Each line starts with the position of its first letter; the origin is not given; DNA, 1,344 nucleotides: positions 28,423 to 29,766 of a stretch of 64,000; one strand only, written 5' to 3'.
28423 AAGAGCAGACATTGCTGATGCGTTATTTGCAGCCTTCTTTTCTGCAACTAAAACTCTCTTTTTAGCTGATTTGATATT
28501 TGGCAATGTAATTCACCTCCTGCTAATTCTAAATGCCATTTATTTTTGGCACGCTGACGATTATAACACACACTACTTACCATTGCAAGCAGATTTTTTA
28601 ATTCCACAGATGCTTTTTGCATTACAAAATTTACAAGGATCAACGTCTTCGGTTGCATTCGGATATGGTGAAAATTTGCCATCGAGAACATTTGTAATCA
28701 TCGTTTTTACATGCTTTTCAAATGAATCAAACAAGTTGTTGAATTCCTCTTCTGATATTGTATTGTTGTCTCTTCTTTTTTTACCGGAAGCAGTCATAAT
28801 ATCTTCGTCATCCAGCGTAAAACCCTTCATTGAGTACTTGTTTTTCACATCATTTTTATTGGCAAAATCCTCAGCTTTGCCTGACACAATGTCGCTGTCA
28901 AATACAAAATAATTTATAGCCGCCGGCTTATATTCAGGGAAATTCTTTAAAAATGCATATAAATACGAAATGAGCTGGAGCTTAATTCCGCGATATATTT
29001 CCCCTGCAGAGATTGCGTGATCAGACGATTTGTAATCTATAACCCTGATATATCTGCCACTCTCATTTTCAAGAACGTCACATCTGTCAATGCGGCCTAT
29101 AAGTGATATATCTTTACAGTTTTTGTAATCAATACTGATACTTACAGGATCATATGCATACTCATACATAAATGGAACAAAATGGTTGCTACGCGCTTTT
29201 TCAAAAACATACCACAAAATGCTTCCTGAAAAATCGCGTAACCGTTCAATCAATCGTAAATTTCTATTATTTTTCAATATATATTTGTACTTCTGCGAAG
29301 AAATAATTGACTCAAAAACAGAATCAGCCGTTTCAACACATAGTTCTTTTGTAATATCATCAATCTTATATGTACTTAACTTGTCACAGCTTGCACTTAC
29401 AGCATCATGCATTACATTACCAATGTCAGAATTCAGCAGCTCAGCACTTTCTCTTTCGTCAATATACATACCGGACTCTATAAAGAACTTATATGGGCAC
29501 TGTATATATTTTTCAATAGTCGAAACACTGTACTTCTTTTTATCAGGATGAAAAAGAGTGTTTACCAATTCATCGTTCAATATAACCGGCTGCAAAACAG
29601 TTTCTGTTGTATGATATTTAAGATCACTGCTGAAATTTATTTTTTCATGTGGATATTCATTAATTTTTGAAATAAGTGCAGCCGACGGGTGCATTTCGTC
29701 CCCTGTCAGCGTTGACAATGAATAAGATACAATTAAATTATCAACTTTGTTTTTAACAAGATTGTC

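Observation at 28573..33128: Orphan AddB-like helicase-nuclease subunit, with no AddA, co-clustered with yhaM exonuclease and recO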

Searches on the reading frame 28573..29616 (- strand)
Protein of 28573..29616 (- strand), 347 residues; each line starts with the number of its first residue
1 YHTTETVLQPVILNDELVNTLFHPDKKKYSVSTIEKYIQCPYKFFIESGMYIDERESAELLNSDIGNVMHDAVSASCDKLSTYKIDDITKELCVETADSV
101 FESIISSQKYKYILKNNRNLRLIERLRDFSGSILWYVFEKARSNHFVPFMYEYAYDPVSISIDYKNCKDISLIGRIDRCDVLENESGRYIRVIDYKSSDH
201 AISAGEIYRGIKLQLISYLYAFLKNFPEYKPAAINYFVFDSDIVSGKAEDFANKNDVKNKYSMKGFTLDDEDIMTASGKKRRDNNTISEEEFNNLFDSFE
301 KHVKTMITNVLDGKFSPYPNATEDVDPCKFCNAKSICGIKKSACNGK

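Call 29: search_solved_structures(query=window:28573-29616:-, max_evalue=0.001, show_alignments=1)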
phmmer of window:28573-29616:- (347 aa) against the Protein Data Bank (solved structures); distinct sequences matched with E-value up to 0.001: 1.
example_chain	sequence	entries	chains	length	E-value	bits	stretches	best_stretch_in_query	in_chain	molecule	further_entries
3u44_B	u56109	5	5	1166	9.4e-33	117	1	22-342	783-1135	ATP-dependent helicase/deoxyribonuclease subunit B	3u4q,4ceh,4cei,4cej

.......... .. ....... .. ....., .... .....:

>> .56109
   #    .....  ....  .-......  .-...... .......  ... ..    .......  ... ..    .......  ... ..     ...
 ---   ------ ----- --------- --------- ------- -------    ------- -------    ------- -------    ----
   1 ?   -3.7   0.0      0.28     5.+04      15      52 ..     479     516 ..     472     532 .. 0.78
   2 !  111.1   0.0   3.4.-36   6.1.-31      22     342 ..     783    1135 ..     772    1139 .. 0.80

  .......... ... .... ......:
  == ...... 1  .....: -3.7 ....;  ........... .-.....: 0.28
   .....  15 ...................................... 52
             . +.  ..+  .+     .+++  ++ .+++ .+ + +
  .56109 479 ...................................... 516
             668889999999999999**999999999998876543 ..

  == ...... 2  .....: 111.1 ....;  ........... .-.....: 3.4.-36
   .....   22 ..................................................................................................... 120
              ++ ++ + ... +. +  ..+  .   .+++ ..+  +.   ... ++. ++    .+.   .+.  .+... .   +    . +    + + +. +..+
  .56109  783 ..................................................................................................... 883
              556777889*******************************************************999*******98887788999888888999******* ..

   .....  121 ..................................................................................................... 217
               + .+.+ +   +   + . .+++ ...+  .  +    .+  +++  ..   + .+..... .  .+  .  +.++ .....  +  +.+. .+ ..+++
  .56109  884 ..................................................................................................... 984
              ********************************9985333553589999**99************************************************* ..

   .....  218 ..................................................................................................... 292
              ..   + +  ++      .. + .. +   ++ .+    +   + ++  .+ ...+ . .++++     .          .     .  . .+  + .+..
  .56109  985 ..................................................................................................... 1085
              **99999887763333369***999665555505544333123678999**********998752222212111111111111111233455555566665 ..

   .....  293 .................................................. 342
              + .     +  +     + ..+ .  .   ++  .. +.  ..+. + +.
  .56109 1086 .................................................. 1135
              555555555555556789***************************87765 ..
